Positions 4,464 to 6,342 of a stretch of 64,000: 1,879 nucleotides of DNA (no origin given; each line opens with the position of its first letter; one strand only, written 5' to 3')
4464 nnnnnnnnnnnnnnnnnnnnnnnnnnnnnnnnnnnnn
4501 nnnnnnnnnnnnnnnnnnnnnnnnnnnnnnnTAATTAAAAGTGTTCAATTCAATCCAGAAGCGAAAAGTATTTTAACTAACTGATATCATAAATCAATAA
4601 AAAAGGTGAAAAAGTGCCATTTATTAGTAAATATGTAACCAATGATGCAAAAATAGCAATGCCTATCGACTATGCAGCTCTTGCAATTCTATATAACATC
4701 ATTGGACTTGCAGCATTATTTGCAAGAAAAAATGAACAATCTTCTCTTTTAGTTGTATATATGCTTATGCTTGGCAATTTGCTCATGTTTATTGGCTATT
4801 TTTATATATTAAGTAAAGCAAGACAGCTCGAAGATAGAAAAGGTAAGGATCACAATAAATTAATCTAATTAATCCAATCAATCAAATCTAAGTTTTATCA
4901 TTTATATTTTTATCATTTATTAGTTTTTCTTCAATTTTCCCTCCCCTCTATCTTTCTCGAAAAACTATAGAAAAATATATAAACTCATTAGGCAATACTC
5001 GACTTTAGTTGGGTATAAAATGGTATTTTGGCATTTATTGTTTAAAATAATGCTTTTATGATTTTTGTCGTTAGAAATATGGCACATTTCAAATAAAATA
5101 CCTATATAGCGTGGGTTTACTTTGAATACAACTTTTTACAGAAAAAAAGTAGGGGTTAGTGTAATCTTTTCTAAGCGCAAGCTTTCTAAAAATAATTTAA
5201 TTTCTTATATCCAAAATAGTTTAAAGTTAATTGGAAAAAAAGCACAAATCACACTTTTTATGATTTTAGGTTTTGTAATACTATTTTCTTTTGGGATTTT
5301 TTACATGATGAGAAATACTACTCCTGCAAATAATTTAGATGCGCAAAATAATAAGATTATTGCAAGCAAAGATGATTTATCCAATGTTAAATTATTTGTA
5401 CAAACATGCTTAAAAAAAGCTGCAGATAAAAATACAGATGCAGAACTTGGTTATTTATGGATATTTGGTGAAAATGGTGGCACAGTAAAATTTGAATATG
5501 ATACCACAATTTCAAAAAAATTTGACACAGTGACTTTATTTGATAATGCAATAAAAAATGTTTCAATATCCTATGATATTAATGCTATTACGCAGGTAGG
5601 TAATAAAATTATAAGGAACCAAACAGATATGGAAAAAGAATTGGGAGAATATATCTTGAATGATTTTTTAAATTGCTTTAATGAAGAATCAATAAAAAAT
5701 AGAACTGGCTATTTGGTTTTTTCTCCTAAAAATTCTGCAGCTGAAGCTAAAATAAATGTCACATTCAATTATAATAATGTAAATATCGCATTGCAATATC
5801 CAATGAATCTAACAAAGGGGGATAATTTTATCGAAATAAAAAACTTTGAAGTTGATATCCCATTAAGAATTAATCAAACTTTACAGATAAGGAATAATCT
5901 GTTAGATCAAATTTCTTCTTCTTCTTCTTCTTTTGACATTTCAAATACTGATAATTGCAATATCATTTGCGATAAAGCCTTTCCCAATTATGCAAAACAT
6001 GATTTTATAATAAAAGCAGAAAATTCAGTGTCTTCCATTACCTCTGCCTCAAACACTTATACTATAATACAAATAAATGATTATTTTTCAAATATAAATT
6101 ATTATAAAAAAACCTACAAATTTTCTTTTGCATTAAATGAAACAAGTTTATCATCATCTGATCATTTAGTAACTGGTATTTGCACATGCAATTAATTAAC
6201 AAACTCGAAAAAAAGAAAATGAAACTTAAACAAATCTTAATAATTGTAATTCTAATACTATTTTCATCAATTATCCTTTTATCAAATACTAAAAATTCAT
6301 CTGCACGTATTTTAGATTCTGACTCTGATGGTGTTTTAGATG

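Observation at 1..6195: Cluster of at least six class-III-signal (type IV pilin-like) genes immediately upstream of the giant protease genes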

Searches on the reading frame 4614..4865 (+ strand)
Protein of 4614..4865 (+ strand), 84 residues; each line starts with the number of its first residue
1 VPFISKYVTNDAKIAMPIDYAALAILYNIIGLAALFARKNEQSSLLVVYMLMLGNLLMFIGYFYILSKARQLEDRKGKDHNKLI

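Call 5: search_protein_families(library=pfam, proteins=[window:4614-4865:+], max_evalue=1)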
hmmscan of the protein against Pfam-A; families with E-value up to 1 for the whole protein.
window:4614-4865:+ (84 aa): 5 families
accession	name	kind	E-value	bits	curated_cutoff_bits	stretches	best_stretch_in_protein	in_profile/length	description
PF09930.14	DUF2162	-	0.0078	16.1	34.4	1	21-67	133-178/223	Predicted transporter (DUF2162)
PF05814.16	Ac76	-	0.011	16.2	22.5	1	26-78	7-61/83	Orf76 (Ac76)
PF03203.19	MerC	-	0.065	14.3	27.6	1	22-65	41-84/108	MerC mercury resistance protein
PF06271.18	RDD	-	0.081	13.7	24.1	1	14-68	9-67/137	RDD family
PF07787.17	TMEM43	-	0.13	12.1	23.3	1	31-69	169-207/250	Transmembrane protein 43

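Call 6: search_protein_families(library=ncbifam, proteins=[window:4614-4865:+], max_evalue=1)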
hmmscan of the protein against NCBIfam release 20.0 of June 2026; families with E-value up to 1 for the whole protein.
window:4614-4865:+ (84 aa): 3 families
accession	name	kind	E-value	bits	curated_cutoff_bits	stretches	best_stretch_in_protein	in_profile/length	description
NF005623.0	PRK07375.2-2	equivalog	0.00083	19.5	81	1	24-75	6-57/93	putative monovalent cation/H+ antiporter subunit C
NF005025.0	PRK06433.1-5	equivalog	0.022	15.1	95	1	14-69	32-87/96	NADH dehydrogenase subunit J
NF058603.1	SCO2097_fam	equivalog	0.03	14.7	110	1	19-79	40-96/129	SCO2097 family morphological protein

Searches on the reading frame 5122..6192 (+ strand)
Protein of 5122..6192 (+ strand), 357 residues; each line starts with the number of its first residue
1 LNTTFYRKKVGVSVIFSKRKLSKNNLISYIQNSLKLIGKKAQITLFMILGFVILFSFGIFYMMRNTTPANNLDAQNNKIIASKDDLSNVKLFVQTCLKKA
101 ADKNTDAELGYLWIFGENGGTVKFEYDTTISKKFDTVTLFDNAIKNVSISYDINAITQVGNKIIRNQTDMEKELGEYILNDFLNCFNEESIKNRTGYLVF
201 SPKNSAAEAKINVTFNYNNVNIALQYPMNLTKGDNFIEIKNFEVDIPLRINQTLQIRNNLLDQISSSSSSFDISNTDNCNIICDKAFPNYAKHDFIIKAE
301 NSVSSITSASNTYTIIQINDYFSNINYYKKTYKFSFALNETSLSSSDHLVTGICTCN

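Call 5: search_protein_families(library=pfam, proteins=[window:5122-6192:+], max_evalue=1)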
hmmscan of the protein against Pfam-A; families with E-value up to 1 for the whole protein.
window:5122-6192:+ (357 aa): 0 families

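Call 6: search_protein_families(library=ncbifam, proteins=[window:5122-6192:+], max_evalue=1)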
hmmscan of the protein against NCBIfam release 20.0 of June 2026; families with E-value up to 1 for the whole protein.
window:5122-6192:+ (357 aa): 0 families

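Call 41: find_homologous_proteins(query=window:5122-6192:+, max_evalue=0.001)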
Query window:5122-6192:+ (357 aa): 1 proteins with E <= 0.001 among 2555 candidates.
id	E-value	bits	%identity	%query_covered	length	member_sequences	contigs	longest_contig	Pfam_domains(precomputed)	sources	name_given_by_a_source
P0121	2.6e-211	719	100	93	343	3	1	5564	-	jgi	-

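Call 81: predict_structure(alignment_id=A8)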
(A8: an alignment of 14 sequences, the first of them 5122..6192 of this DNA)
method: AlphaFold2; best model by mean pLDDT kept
length: 357 residues; sequences in the alignment: 14
mean_pLDDT: 55.3   pTM: 0.44
mean pLDDT of the five models: 55.3, 54.4, 54.1, 53.8, 52.1
residues with pLDDT >= 90: 32; 70-90: 92; 50-70: 40; < 50: 193
segments of 3 or more residues with pLDDT < 50: 1-18, 67-80, 111-164, 251-357
pLDDT, mean of each block of 10 residues (from residue 1): 42 43 67 69 84 90 59 40 73 91 69 41 34 35 34 39 57 84 86 84 69 82 92 86 81 45 37 29 29 29 28 32 29 32 36 26
secondary structure, 60 per line:
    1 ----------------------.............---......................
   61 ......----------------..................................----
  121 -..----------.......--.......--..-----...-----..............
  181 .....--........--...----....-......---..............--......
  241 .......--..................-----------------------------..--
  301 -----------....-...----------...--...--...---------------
elements in order: H23-35 H39-66 H83-116 E134-140 E143-149 E159-161 H167-185 H188-195 E198-200 H205-208 E210-215 E219-232 E235-247 H250-267 E312-315 E317-319 E330-332 E335-337
